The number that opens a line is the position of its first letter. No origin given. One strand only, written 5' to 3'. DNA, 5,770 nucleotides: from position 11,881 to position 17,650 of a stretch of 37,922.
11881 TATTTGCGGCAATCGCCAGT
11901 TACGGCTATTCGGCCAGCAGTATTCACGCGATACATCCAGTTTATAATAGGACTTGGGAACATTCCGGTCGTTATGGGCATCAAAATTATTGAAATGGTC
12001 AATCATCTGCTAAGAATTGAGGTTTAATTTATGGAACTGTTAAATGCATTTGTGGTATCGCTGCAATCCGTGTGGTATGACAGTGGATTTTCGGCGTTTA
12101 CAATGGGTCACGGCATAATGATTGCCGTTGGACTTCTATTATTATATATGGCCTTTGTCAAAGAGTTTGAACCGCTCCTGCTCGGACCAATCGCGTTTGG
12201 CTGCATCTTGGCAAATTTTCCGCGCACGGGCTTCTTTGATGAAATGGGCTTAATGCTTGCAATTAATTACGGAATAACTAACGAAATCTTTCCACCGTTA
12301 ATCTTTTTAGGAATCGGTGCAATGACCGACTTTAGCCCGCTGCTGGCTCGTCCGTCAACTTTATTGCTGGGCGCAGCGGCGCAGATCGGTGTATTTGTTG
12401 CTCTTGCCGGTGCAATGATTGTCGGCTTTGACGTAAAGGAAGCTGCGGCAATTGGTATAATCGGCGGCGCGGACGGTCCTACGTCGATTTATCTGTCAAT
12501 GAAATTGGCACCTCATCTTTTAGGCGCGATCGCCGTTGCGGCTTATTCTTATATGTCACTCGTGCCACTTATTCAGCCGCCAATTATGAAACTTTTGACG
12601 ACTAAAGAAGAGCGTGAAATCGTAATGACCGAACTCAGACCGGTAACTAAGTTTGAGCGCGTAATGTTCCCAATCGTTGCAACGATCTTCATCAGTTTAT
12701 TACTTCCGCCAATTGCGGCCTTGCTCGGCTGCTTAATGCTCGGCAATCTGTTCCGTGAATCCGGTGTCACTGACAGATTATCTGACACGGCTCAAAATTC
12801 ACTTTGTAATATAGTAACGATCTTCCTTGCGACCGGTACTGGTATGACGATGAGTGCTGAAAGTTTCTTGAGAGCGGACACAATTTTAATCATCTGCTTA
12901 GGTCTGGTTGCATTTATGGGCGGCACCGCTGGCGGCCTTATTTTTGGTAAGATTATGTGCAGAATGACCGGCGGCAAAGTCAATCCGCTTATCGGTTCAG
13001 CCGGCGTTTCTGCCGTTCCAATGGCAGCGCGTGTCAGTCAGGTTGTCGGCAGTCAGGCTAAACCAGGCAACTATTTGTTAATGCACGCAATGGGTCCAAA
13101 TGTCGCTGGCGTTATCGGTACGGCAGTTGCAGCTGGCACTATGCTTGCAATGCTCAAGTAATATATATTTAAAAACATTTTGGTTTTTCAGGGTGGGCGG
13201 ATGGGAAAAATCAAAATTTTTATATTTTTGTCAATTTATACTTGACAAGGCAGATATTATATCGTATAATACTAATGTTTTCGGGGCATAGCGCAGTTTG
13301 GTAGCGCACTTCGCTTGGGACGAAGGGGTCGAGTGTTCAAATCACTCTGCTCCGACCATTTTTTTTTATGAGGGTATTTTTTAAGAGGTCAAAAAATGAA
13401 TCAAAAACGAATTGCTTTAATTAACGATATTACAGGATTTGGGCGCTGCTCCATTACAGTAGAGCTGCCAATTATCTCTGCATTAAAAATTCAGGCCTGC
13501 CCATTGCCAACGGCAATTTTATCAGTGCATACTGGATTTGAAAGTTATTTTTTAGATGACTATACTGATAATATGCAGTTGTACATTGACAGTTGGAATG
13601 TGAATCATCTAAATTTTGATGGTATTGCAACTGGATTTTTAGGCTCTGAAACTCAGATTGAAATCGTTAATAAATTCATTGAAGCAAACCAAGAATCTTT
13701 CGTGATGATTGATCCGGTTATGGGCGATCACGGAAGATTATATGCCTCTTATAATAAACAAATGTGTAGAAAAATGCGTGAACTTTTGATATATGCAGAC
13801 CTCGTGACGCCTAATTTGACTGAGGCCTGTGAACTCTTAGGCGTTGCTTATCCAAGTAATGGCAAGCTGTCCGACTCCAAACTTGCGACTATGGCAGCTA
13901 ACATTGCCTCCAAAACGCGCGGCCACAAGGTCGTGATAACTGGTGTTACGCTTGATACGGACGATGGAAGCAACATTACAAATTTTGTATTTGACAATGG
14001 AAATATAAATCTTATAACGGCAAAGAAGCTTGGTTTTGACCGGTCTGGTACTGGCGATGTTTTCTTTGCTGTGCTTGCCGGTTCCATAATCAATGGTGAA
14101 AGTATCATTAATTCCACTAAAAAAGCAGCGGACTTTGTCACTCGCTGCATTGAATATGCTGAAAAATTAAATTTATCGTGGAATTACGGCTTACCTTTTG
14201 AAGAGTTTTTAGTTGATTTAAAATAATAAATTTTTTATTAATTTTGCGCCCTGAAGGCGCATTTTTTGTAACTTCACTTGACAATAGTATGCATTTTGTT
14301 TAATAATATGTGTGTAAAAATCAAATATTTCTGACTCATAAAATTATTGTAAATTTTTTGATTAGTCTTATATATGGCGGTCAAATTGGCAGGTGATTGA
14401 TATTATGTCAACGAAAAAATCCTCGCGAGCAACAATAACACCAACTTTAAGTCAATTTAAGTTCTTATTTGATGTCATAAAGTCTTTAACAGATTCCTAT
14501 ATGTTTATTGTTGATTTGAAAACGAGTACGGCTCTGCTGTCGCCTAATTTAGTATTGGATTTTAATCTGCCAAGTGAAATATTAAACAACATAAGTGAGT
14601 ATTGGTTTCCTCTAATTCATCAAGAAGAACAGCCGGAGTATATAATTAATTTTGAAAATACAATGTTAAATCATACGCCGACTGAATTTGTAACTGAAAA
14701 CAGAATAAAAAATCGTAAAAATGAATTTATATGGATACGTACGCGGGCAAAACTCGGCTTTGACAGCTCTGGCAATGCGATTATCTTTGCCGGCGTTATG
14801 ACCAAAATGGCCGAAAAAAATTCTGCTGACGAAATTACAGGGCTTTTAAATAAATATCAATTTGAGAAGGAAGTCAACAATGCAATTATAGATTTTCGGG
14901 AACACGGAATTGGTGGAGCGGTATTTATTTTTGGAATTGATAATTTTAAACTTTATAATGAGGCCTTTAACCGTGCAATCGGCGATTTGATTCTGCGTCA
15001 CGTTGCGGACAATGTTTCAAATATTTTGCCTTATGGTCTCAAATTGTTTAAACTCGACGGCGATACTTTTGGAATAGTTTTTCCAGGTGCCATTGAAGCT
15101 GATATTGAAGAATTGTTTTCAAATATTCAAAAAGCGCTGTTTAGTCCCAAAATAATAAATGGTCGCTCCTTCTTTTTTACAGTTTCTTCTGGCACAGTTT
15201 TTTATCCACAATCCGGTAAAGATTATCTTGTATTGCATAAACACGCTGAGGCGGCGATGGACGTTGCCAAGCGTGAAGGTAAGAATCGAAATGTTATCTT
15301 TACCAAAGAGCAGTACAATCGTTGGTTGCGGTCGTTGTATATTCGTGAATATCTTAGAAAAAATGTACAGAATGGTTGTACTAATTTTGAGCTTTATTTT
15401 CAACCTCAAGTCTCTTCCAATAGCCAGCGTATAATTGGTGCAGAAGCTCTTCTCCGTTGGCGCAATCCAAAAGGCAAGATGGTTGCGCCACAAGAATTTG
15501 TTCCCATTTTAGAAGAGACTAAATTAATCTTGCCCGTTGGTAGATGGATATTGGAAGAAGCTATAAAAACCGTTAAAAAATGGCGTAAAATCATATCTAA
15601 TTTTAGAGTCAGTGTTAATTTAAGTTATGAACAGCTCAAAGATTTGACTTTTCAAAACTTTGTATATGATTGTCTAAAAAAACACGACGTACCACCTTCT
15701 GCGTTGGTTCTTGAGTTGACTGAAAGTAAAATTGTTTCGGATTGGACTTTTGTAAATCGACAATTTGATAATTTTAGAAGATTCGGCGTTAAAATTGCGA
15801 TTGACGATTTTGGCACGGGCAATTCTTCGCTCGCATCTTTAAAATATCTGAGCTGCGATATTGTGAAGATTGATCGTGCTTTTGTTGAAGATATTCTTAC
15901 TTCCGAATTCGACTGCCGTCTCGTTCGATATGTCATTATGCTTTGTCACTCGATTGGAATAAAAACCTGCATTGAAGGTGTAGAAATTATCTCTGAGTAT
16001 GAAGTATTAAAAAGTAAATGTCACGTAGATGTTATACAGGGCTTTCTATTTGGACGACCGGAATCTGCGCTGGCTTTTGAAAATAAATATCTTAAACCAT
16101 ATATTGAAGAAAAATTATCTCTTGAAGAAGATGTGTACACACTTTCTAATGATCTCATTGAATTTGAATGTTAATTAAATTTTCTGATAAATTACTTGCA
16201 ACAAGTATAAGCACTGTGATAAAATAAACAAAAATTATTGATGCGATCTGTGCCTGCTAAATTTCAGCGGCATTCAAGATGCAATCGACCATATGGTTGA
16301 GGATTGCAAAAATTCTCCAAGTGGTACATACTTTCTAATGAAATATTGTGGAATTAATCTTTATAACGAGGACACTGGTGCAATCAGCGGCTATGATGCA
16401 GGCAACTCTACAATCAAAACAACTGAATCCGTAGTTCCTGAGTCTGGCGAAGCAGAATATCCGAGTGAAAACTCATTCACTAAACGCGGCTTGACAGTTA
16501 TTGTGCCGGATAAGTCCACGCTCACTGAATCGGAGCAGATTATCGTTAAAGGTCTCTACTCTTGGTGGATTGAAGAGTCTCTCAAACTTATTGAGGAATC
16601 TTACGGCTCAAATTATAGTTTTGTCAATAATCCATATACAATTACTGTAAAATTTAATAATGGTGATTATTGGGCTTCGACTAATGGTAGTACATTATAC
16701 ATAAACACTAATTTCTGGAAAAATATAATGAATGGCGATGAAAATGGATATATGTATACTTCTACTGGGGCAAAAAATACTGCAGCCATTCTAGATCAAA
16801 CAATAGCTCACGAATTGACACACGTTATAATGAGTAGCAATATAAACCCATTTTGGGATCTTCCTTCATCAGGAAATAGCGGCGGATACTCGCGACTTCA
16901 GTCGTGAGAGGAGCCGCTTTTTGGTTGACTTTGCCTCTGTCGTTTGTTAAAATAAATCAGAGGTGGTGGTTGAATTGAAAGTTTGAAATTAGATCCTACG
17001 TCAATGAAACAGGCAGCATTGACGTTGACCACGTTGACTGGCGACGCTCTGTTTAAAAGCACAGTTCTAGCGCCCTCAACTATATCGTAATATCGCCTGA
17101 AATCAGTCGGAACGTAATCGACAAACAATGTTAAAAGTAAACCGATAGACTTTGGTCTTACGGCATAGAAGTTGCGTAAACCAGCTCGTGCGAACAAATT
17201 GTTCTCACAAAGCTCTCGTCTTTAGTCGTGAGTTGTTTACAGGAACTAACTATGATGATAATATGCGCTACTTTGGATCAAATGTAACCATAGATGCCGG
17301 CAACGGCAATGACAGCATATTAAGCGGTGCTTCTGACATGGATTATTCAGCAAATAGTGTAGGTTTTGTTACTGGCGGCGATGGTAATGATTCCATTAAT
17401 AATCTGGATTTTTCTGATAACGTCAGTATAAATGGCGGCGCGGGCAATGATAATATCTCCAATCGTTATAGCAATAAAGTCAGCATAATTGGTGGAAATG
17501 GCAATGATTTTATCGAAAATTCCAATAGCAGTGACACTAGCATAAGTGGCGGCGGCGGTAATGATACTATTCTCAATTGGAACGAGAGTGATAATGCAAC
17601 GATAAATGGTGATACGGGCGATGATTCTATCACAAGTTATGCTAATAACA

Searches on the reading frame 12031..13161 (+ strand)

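Call 19: search_protein_families(library=pfam, proteins=[window:12031-13161:+], max_evalue=0.00001)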
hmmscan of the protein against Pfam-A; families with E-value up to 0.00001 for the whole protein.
window:12031-13161:+ (376 aa): 1 family
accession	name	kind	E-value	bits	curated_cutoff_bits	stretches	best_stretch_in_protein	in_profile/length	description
PF03977.18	OAD_beta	-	3.2e-152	507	31.6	1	28-375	3-349/349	Na+-transporting oxaloacetate decarboxylase beta subunit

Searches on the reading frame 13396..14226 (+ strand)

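Call 19: search_protein_families(library=pfam, proteins=[window:13396-14226:+], max_evalue=0.00001)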
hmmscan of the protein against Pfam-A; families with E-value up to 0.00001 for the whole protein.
window:13396-14226:+ (276 aa): 2 families
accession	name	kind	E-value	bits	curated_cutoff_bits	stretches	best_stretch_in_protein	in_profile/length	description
PF08543.17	Phos_pyr_kin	-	1.2e-24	87.5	27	1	69-259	56-239/246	Phosphomethylpyrimidine kinase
PF00294.29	PfkB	-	5.6e-06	26.3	25.8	1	120-245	170-283/302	pfkB family carbohydrate kinase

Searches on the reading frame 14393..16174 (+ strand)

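Call 19: search_protein_families(library=pfam, proteins=[window:14393-16174:+], max_evalue=0.00001)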
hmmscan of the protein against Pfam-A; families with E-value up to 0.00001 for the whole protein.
window:14393-16174:+ (593 aa): 3 families
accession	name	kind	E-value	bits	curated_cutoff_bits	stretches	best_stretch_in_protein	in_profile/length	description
PF00563.25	EAL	-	5.6e-63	212.9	31.3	1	321-556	4-236/236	EAL domain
PF00990.26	GGDEF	-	6.1e-24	85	23.8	1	145-299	3-161/161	Diguanylate cyclase, GGDEF domain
PF08447.18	PAS_3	-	1.7e-06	28.7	25.6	1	60-136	16-89/89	PAS fold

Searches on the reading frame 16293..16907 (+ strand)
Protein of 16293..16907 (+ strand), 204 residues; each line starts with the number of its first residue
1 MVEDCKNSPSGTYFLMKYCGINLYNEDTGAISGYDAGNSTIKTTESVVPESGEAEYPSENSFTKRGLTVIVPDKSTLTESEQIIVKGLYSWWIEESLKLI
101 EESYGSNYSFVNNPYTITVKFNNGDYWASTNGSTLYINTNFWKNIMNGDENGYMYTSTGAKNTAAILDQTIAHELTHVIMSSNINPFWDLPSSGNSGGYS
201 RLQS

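Call 4: search_protein_families(library=pfam, proteins=[window:16293-16907:+], max_evalue=1)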
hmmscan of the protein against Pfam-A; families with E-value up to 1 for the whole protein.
window:16293-16907:+ (204 aa): 2 families
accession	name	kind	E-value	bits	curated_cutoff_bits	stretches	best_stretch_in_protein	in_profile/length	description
PF13699.11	eCIS_core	-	0.13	12.9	22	1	168-180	62-74/79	eCIS core domain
PF06114.19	Peptidase_M78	-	0.13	12.5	22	1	169-187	44-62/123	IrrE N-terminal-like domain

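Call 30: list_cluster_members(proteins=[P0017, window:16293-16907:+, window:16898-17197:-])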
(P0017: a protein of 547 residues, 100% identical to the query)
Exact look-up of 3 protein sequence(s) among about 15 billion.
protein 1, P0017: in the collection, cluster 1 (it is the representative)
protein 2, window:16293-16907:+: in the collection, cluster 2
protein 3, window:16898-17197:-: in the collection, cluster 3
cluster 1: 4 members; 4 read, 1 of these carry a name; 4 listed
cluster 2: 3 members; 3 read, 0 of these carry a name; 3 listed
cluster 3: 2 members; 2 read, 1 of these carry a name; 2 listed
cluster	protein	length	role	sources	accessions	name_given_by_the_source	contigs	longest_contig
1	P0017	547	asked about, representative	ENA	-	-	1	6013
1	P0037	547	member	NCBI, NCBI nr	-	-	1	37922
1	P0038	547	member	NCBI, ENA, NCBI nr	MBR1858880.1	MAG: hypothetical protein IJ797_05245 [Selenomonadaceae bacterium] | hypothetical protein [Selenomonadaceae bacterium]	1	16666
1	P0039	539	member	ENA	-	-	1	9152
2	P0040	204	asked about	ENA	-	-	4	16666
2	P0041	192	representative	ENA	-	-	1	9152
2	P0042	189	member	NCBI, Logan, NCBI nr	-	-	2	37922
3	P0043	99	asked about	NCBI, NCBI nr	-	-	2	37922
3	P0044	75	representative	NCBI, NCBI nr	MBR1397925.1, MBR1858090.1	MAG: hypothetical protein IJ563_10385 [Selenomonadaceae bacterium] | hypothetical protein [Selenomonadaceae bacterium]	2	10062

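Call 31: find_encoding_contigs(protein=P0044, flank=10000, max_places=10)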
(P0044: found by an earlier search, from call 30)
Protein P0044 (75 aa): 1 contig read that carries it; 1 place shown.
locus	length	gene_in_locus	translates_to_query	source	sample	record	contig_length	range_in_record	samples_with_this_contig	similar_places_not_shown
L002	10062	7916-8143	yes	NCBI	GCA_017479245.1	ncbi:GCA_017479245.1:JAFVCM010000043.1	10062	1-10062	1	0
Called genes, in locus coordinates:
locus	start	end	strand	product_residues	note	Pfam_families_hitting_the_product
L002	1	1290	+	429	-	PF00664:ABC_membrane, PF02463:SMC_N (faint), PF00005:ABC_tran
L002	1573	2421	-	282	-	PF02621:VitK2_biosynth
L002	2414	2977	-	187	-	PF02441:Flavoprotein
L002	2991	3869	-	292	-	PF03807:F420_oxidored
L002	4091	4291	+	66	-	PF00313:CSD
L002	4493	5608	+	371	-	PF01168:Ala_racemase_N, PF00842:Ala_racemase_C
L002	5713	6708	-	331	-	PF01384:PHO4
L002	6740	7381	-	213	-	PF01865:PhoU_div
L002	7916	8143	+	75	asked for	-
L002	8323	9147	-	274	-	PF03180:Lipoprotein_9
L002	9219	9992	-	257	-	PF00005:ABC_tran, PF13304:AAA_21 (faint), PF12399:BCA_ABC_TP_C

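Call 32: find_encoding_contigs(protein=P0039, flank=10000, max_places=10)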
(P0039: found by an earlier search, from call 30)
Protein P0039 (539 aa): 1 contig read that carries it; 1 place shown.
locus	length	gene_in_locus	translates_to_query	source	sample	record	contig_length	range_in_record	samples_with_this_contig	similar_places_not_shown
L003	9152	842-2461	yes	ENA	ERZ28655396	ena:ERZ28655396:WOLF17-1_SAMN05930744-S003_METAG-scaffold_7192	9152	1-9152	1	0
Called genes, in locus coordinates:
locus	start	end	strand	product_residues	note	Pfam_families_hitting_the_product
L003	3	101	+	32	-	?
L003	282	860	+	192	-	-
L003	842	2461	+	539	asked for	PF00353:HemolysinCabind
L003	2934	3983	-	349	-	-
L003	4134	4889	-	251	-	-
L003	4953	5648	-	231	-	PF00596:Aldolase_II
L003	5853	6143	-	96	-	PF02302:PTS_IIB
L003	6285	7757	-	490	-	PF03611:EIIC-GAT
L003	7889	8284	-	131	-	PF00359:PTS_EIIA_2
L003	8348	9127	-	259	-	PF08220:HTH_DeoR, PF08279:HTH_11, PF00455:DeoRC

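Call 33: find_encoding_contigs(protein=P0038, flank=10000, max_places=10)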
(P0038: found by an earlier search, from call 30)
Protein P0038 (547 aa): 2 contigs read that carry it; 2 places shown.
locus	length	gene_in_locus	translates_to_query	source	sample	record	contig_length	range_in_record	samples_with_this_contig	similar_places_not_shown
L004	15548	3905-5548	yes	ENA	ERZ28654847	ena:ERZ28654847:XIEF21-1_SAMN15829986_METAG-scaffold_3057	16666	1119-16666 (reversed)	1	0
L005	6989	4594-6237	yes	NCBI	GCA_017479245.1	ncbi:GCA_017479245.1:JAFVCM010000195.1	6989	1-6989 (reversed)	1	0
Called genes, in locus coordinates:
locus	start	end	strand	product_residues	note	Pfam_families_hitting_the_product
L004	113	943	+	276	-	PF08543:Phos_pyr_kin, PF00294:PfkB (weak)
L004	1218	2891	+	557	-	PF08447:PAS_3 (weak), PF00990:GGDEF, PF00563:EAL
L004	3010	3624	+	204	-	-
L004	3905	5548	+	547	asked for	PF00353:HemolysinCabind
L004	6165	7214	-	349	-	-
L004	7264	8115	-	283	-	PF01261:AP_endonuc_2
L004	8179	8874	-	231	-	PF00596:Aldolase_II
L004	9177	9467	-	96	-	PF02302:PTS_IIB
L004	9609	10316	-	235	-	PF03611:EIIC-GAT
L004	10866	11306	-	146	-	PF00359:PTS_EIIA_2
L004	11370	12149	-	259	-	PF01008:IF-2B (faint), PF08220:HTH_DeoR, PF08279:HTH_11, PF00455:DeoRC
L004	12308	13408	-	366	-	PF13483:Lactamase_B_3, PF12706:Lactamase_B_2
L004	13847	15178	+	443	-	PF16930:Porin_5 (weak)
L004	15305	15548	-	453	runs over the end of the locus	?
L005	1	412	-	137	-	PF00009:GTP_EFTU, PF01926:MMR_HSR1 (weak)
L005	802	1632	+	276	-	PF08543:Phos_pyr_kin, PF00294:PfkB (weak)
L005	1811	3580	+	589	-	PF08447:PAS_3 (weak), PF00990:GGDEF, PF00563:EAL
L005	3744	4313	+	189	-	-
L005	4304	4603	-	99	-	-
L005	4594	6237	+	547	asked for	PF00353:HemolysinCabind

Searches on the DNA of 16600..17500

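Call 13: search_rna_families(source=window, start=16600, end=17500, threshold=evalue, max_evalue=10, show_alignments=2)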
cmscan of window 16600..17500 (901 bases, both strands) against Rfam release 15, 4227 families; matches with E-value up to 10: 2.
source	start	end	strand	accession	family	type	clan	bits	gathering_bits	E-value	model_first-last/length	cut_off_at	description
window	17242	17358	+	RF02530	URE2_IRES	Cis-reg; IRES;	-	19.8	70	3.6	1-105/105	no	Ure2 internal ribosome entry site (IRES)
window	17181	17249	-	RF00131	mir-30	Gene; miRNA;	-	15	50.2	4.1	1-77/77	no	mir-30 microRNA precursor family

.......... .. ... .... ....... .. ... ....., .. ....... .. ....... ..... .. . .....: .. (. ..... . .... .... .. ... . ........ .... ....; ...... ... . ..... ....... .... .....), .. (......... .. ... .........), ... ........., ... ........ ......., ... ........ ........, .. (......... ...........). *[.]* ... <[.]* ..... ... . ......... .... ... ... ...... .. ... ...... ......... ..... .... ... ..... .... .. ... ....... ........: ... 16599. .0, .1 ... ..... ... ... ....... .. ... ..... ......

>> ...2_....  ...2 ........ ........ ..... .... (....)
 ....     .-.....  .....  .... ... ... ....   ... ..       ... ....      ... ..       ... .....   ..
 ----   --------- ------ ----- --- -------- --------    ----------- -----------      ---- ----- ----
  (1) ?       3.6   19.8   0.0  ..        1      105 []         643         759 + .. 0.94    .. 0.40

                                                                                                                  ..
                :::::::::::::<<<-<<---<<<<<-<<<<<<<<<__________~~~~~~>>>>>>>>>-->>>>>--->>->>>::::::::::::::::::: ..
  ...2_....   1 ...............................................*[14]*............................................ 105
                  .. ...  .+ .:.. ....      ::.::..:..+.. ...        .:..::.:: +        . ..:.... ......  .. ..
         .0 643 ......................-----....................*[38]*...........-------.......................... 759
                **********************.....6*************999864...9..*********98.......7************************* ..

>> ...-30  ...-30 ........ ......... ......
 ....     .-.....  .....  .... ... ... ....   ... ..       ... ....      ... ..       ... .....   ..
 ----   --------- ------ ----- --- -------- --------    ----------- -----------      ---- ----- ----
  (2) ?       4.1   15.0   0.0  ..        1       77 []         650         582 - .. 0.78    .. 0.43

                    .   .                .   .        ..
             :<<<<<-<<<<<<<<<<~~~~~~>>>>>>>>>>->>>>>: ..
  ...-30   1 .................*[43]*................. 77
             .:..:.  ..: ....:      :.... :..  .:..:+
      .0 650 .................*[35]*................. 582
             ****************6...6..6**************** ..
